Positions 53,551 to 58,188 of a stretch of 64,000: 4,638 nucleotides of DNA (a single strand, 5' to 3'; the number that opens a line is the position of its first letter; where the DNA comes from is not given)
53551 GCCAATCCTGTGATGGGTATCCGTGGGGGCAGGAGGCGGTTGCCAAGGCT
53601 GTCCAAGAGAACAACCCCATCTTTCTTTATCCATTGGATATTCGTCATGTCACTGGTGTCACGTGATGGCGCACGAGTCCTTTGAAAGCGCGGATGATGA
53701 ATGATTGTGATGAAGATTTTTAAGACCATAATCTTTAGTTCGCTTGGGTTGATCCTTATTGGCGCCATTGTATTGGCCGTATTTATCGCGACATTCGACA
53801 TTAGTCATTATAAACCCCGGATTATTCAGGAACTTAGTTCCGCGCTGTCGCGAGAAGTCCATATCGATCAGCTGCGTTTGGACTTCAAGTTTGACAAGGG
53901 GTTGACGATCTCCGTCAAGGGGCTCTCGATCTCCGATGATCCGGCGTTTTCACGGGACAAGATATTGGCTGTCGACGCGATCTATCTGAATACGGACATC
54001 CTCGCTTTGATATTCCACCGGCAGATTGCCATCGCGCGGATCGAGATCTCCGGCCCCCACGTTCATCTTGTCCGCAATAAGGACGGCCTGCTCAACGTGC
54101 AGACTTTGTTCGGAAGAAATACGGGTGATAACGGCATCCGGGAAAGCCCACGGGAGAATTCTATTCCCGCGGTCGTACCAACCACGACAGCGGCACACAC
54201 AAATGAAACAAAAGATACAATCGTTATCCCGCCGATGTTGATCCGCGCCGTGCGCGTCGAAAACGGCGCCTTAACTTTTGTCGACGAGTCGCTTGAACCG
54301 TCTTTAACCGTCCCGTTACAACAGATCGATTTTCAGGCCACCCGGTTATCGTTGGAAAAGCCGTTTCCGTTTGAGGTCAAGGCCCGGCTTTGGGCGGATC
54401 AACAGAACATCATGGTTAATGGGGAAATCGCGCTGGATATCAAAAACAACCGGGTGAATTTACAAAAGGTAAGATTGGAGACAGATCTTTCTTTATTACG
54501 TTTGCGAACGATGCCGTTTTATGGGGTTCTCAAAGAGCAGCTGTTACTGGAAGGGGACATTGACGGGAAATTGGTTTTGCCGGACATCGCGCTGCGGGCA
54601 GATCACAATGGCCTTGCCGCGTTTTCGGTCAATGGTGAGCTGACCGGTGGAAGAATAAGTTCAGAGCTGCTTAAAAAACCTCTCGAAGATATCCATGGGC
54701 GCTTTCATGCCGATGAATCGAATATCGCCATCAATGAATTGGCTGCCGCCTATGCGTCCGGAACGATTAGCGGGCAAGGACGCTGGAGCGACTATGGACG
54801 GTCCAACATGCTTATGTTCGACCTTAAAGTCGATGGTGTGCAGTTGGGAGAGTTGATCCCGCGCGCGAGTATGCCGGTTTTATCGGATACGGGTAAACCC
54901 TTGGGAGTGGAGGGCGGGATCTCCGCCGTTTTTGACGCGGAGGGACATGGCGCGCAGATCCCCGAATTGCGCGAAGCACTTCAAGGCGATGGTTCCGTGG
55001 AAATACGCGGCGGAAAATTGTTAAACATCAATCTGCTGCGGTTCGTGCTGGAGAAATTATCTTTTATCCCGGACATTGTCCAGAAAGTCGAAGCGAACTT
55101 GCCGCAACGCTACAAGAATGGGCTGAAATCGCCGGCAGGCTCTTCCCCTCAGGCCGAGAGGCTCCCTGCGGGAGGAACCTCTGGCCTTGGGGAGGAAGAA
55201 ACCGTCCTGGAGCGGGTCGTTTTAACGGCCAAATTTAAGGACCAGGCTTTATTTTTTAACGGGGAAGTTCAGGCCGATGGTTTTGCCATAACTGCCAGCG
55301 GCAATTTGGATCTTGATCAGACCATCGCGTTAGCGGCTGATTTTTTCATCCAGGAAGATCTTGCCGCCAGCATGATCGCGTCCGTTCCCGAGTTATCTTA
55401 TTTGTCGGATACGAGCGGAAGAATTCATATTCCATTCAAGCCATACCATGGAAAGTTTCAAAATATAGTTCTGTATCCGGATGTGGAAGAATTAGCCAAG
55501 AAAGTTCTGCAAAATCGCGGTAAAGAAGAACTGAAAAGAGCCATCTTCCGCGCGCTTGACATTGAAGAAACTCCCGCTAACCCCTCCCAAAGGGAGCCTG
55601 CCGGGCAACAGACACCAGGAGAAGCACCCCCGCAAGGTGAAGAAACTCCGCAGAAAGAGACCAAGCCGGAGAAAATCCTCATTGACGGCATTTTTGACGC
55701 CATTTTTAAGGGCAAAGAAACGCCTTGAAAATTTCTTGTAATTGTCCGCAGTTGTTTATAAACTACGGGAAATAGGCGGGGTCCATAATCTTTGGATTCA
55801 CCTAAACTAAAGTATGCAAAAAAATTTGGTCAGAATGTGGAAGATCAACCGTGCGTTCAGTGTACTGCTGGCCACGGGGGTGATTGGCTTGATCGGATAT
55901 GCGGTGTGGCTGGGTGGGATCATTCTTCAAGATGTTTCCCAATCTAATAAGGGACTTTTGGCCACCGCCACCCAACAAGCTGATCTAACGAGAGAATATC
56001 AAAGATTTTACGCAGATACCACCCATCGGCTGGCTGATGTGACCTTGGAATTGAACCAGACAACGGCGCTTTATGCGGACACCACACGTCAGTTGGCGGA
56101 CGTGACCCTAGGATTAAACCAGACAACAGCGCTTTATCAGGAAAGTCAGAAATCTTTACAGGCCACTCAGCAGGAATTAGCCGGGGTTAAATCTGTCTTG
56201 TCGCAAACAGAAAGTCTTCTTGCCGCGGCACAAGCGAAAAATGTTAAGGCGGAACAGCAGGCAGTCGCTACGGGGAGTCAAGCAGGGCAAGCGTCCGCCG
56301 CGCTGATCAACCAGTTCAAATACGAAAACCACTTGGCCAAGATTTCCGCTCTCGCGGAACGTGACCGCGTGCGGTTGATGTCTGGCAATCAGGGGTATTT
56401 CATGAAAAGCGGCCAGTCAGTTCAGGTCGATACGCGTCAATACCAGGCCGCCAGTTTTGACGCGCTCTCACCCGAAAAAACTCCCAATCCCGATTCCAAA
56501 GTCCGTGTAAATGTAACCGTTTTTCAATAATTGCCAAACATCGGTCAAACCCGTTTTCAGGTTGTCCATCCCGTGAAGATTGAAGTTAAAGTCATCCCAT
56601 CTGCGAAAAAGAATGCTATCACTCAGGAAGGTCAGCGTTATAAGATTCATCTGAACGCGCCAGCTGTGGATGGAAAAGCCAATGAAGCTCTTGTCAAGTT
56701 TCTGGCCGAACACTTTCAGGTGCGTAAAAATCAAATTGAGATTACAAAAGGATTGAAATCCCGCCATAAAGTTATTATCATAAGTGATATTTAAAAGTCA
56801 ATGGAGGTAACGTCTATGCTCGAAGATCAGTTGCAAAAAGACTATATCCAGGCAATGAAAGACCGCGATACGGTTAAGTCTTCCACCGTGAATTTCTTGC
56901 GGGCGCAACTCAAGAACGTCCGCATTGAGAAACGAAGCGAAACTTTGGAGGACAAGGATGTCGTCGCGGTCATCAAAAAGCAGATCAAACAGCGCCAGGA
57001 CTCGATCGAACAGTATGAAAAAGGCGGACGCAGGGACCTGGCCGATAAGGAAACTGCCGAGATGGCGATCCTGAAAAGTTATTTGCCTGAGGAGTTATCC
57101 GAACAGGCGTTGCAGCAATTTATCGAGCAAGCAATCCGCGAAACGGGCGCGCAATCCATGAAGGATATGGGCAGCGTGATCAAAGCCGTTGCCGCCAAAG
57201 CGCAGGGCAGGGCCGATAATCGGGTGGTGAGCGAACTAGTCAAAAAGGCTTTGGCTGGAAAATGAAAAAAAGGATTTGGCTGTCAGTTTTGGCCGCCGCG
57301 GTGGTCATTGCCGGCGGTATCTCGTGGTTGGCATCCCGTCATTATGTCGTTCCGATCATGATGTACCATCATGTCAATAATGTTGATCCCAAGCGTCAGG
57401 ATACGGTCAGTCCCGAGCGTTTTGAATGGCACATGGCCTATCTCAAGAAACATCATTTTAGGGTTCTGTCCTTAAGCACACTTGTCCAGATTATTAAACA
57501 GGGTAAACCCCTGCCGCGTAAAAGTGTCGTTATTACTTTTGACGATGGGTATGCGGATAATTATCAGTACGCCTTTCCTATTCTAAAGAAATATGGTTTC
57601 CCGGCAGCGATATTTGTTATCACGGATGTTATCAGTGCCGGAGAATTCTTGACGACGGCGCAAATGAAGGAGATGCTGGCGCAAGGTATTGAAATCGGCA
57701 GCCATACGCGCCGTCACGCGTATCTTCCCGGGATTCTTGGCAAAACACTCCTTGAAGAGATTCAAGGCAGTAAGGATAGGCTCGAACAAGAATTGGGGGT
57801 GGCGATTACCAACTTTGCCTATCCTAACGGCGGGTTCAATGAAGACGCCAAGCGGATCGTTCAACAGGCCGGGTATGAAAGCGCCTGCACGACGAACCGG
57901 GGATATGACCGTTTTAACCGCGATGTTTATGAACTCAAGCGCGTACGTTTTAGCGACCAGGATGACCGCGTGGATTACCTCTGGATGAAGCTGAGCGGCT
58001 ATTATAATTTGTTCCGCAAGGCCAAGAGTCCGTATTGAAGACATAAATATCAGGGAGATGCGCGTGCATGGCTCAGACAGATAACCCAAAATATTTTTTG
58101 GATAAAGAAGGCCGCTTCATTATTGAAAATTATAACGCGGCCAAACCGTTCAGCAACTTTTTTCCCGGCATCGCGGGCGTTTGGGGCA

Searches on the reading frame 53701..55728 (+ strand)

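Call 31: search_protein_families(library=pfam, proteins=[window:53701-55728:+], max_evalue=0.001)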
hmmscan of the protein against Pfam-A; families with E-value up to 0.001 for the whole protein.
window:53701-55728:+ (675 aa): 3 families
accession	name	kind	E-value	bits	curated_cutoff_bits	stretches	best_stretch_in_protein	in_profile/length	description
PF05170.20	AsmA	-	4.4e-21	75.8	29.8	2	4-245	1-223/607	AsmA family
PF13116.12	YhdP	-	7.6e-16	57.7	46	1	1-213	1-168/1224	YhdP protein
PF05359.17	DUF748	-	1.2e-15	57.1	50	2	17-141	19-137/1037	Domain of Unknown Function (DUF748)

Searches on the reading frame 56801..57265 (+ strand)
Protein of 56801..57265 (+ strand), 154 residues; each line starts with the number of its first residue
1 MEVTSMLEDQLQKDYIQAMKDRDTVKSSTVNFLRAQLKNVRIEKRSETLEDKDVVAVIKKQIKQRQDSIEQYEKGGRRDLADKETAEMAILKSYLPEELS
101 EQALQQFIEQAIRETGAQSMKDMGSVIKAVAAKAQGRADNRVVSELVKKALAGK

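Call 31: search_protein_families(library=pfam, proteins=[window:56801-57265:+], max_evalue=0.001)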
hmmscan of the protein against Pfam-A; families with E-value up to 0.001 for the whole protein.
window:56801-57265:+ (154 aa): 1 family
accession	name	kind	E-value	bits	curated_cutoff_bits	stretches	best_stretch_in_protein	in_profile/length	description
PF09424.15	YqeY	-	2.4e-48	164.3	27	1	9-151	2-143/143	Yqey-like protein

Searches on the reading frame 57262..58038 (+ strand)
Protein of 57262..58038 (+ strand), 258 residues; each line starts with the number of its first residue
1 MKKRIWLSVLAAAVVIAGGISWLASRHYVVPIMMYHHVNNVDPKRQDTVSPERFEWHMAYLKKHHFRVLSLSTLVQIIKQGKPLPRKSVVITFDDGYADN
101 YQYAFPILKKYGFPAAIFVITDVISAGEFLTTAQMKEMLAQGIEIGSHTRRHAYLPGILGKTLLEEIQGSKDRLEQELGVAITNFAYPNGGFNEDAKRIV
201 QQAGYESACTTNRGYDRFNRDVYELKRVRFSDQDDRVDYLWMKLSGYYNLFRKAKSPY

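Call 31: search_protein_families(library=pfam, proteins=[window:57262-58038:+], max_evalue=0.001)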
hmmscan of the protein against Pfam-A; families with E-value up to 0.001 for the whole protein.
window:57262-58038:+ (258 aa): 1 family
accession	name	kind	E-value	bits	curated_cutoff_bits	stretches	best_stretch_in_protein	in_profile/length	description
PF01522.26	Polysacc_deac_1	-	9.1e-30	103.6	23.1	1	82-206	2-122/124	Polysaccharide deacetylase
